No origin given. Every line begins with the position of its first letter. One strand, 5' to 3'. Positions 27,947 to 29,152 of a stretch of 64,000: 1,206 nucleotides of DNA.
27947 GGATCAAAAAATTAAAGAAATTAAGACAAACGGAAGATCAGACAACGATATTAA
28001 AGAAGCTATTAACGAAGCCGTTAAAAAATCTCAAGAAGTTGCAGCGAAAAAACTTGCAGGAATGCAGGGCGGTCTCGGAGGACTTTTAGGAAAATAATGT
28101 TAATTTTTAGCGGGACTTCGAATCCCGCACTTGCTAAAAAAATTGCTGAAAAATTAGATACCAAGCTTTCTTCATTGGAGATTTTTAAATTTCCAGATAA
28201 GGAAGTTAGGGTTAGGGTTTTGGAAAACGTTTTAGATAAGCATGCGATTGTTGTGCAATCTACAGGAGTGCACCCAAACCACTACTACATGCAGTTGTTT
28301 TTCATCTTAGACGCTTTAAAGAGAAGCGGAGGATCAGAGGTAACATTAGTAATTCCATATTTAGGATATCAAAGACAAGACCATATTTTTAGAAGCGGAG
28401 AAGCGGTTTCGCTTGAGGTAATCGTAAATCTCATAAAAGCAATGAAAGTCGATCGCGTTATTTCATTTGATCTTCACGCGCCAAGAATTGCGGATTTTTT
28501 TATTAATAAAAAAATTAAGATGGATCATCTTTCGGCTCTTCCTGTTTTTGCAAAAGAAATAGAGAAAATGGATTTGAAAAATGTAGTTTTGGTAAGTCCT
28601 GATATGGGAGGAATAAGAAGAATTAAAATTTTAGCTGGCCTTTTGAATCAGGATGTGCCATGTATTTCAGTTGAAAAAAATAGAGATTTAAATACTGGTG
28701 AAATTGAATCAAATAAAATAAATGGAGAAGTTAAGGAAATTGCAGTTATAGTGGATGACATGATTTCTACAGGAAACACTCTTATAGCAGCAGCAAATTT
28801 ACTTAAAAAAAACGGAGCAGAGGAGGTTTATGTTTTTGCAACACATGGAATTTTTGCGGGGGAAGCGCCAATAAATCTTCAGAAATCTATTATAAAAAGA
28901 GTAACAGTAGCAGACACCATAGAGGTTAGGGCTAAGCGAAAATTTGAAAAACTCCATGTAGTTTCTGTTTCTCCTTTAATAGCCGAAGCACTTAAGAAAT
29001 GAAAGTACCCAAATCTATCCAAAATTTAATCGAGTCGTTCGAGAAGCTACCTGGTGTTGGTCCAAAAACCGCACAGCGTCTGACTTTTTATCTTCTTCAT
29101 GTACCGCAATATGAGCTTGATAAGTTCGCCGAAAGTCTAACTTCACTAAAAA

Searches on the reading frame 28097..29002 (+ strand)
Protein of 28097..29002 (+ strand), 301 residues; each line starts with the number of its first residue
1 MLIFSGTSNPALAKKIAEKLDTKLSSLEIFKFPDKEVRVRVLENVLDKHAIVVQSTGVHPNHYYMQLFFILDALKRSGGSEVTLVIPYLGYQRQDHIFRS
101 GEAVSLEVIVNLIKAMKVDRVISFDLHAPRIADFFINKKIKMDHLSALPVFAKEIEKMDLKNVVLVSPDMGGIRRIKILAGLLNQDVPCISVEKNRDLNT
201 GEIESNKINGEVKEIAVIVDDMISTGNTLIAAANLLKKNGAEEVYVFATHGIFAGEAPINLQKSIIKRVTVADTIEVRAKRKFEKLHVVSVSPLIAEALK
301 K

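Call 15: search_protein_families(library=pfam, max_evalue=0.00001, proteins=[window:28097-29002:+])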
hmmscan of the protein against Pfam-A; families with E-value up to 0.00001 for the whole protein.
window:28097-29002:+ (301 aa): 3 families
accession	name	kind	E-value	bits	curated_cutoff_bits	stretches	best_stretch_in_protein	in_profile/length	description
PF13793.12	Pribosyltran_N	-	3.7e-32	111.1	25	1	1-116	1-116/117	N-terminal domain of ribose phosphate pyrophosphokinase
PF14572.12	Pribosyl_synth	-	1.2e-20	74.7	27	1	214-300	84-171/184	Phosphoribosyl synthetase-associated domain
PF00156.33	Pribosyltran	-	1.1e-13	51.3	26.3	1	152-249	20-123/158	Phosphoribosyl transferase domain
